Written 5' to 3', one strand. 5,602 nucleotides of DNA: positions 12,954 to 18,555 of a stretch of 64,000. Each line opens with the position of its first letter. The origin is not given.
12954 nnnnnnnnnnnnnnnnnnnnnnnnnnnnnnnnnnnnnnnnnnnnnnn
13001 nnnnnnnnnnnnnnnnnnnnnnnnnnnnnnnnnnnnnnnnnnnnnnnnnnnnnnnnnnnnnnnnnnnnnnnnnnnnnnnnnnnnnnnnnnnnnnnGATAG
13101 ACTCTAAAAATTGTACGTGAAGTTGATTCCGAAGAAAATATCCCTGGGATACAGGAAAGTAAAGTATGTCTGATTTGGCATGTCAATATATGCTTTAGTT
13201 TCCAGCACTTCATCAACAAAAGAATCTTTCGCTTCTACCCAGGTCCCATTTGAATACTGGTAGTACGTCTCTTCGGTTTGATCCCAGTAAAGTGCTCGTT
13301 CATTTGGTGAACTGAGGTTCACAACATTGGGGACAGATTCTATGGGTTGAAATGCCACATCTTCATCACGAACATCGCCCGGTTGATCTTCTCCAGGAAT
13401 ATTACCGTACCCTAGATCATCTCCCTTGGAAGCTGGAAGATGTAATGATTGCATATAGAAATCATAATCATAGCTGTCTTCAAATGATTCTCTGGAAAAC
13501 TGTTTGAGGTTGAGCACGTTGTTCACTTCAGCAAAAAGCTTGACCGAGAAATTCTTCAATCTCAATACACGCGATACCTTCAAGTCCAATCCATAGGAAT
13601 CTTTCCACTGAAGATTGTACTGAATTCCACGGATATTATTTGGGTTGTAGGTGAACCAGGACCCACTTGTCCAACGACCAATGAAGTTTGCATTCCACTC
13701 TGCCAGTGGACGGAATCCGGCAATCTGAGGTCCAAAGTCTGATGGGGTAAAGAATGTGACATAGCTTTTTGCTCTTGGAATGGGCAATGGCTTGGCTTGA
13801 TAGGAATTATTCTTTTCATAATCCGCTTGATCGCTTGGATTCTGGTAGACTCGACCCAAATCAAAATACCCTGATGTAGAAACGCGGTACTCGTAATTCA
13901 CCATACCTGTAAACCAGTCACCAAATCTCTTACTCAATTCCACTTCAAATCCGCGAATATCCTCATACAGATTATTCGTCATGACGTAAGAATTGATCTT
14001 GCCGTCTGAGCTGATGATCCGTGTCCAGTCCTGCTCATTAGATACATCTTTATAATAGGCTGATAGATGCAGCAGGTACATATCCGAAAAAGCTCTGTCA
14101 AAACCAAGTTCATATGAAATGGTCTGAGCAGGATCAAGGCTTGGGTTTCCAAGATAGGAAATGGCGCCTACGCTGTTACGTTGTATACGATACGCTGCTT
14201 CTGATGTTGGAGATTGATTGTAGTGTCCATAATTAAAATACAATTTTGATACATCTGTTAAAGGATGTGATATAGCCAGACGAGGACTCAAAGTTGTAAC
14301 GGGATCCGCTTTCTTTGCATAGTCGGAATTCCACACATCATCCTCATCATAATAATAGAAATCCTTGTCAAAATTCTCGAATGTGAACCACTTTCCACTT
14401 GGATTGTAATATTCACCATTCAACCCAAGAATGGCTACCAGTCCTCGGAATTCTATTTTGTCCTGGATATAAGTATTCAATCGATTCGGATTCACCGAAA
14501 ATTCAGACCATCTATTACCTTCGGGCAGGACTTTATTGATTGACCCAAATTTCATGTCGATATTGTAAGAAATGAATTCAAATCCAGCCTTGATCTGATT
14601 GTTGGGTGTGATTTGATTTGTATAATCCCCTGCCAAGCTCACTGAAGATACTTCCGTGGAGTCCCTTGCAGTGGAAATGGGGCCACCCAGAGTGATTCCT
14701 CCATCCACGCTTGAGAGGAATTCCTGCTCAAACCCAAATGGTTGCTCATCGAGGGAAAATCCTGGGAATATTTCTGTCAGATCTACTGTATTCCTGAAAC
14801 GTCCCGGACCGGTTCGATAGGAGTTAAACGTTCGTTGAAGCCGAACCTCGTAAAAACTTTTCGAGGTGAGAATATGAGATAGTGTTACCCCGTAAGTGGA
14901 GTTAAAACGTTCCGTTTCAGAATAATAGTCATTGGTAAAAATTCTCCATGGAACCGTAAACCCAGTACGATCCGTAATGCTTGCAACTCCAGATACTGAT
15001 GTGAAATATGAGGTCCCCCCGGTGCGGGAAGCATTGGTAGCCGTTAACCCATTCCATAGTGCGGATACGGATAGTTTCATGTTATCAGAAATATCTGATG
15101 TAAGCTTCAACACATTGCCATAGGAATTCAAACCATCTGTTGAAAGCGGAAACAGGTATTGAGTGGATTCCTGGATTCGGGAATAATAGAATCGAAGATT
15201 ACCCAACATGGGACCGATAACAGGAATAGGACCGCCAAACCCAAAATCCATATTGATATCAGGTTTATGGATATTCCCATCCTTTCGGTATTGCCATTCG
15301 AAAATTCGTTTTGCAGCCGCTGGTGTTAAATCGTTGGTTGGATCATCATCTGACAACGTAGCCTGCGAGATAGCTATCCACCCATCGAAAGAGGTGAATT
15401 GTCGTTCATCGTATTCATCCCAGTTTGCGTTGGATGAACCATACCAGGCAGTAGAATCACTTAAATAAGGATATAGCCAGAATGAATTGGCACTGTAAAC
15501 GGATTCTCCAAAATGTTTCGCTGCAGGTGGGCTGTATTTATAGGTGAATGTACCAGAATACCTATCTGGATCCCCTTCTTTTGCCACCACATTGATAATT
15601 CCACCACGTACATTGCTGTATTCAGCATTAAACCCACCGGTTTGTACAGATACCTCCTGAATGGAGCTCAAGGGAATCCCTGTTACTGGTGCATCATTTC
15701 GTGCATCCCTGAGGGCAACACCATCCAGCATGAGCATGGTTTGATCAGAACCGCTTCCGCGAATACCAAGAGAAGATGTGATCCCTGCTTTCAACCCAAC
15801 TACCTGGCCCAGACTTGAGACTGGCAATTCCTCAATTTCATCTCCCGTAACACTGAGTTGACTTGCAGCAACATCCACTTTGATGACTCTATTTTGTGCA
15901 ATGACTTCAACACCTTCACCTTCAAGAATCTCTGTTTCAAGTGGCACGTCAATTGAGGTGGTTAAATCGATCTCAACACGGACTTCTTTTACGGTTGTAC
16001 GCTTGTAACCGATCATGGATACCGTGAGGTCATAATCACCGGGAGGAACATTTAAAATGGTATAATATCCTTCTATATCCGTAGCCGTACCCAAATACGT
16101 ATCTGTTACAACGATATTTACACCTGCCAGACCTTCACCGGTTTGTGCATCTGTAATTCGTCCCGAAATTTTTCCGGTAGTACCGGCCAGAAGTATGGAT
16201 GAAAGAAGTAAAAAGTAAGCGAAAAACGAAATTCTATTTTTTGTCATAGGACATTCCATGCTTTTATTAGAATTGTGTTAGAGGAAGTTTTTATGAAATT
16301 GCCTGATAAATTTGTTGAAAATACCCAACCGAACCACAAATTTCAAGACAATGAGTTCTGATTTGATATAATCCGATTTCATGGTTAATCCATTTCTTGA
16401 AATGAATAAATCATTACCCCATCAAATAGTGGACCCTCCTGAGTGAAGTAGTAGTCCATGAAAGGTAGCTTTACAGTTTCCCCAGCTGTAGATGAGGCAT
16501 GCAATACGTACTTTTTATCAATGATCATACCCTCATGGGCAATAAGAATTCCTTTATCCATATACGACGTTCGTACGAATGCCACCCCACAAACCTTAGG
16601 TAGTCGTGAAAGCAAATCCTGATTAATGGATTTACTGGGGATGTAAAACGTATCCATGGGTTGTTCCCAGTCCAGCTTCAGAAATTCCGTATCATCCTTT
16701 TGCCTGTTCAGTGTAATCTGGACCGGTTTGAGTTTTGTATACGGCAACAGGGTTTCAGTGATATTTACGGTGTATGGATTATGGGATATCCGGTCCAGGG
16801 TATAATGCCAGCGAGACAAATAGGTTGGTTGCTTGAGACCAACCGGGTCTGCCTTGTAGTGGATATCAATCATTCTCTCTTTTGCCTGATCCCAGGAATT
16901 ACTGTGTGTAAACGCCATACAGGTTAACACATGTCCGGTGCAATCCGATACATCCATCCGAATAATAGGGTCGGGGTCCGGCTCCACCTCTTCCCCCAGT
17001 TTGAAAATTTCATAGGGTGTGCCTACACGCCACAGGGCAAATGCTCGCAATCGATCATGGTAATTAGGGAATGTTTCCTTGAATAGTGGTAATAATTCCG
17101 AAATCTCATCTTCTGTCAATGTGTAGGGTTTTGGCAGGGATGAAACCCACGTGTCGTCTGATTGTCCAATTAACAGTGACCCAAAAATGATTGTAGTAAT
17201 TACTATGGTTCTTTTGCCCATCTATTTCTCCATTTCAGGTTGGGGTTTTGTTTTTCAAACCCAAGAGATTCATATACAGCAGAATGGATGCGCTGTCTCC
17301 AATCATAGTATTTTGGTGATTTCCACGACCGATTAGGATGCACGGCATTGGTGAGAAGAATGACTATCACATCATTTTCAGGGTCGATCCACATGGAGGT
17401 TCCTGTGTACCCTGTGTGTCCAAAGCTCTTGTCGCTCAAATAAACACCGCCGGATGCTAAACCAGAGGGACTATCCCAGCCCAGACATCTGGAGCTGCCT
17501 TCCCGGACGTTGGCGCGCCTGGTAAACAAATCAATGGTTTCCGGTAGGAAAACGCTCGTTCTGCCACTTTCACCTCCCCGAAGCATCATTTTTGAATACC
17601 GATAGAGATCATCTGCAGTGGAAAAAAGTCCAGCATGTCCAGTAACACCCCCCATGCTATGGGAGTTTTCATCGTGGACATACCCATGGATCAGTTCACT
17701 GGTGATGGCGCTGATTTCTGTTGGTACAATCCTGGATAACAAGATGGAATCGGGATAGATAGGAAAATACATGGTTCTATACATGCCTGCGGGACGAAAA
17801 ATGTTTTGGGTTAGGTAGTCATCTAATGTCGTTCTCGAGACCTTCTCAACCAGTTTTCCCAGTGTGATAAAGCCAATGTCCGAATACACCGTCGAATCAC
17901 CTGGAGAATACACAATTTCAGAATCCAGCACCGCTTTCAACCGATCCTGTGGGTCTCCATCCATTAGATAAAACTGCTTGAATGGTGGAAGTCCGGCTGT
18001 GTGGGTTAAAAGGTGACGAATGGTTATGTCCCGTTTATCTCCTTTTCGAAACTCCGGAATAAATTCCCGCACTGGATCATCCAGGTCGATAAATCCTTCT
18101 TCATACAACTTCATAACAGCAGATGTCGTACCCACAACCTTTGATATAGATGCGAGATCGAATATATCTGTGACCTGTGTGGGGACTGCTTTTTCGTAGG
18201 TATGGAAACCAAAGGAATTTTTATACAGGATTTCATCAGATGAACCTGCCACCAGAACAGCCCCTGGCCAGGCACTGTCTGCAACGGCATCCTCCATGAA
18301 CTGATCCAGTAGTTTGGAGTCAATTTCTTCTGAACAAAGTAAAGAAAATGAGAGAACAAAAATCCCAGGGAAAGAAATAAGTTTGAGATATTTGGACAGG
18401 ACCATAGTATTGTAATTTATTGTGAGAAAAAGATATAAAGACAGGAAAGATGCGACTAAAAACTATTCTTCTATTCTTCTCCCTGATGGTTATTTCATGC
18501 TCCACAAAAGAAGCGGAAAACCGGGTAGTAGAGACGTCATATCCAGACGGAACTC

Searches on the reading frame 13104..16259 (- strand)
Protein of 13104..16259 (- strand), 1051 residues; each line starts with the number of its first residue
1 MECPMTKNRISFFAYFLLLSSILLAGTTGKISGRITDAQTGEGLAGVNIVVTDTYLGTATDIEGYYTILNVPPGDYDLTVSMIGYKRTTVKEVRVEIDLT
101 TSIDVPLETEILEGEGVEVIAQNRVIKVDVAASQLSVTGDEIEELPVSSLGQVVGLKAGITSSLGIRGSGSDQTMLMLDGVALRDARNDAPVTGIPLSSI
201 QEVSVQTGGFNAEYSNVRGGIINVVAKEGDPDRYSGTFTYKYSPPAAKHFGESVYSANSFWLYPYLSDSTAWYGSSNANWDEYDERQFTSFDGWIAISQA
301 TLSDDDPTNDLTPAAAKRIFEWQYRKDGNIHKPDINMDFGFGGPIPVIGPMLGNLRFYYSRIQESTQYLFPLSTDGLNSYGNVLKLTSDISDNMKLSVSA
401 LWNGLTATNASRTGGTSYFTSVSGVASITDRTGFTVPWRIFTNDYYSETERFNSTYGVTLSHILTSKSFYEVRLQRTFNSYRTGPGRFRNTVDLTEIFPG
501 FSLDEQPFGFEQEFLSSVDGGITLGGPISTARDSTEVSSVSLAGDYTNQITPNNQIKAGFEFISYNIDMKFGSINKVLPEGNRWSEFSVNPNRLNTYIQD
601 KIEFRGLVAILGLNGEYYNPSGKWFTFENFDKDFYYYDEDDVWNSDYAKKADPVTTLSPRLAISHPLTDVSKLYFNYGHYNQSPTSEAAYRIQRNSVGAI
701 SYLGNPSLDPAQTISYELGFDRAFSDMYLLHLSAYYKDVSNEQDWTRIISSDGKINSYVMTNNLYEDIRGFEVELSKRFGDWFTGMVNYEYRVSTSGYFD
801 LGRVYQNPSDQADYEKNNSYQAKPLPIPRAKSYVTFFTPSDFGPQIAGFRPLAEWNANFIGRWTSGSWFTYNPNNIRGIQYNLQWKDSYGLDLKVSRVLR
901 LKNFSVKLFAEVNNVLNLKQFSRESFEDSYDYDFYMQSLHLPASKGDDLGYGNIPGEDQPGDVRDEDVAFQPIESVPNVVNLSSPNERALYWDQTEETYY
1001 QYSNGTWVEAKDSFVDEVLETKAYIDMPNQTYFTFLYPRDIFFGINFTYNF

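Call 81: search_protein_families(library=pfam, proteins=[window:13104-16259:-], max_evalue=0.00001)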
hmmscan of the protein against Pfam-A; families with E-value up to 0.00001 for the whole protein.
window:13104-16259:- (1051 aa): 3 families
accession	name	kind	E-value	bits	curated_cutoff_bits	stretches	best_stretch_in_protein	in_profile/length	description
PF13715.12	CarbopepD_reg_2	-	4.7e-19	68.6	32.2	1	31-118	1-87/88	CarboxypepD_reg-like domain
PF13620.12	CarboxypepD_reg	-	8.7e-19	68.1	32.3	1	31-107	2-81/82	Carboxypeptidase regulatory-like domain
PF07715.20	Plug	-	3.8e-07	31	23.9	1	128-215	3-100/107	TonB-dependent Receptor Plug Domain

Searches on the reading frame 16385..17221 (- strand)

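Call 81: search_protein_families(library=pfam, proteins=[window:16385-17221:-], max_evalue=0.00001)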
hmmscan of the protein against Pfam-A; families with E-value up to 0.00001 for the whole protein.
window:16385-17221:- (278 aa): 1 family
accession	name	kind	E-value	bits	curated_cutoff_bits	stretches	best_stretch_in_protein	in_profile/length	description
PF07313.18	AmiA-like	-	1.9e-20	73.7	27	1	66-261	7-199/202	N-acetylmuramoyl-L-alanine amidase-like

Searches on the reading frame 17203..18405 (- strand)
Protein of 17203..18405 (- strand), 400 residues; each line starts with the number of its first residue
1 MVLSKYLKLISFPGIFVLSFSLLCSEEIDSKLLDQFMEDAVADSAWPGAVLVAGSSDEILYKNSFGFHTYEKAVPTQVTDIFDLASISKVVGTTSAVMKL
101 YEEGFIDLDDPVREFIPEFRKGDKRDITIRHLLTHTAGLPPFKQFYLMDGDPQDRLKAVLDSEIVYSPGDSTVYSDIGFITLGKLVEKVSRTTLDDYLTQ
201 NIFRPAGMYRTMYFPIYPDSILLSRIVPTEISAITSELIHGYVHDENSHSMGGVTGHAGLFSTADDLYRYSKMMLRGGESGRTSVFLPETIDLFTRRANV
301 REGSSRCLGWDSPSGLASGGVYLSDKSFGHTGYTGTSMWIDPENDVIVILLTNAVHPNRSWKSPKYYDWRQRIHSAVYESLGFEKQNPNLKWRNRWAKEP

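Call 81: search_protein_families(library=pfam, proteins=[window:17203-18405:-], max_evalue=0.00001)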
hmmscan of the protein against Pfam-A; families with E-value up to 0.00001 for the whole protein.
window:17203-18405:- (400 aa): 1 family
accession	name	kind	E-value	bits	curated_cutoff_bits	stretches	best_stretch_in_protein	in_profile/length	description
PF00144.29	Beta-lactamase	-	5.2e-62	210.3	27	1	33-368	1-324/329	Beta-lactamase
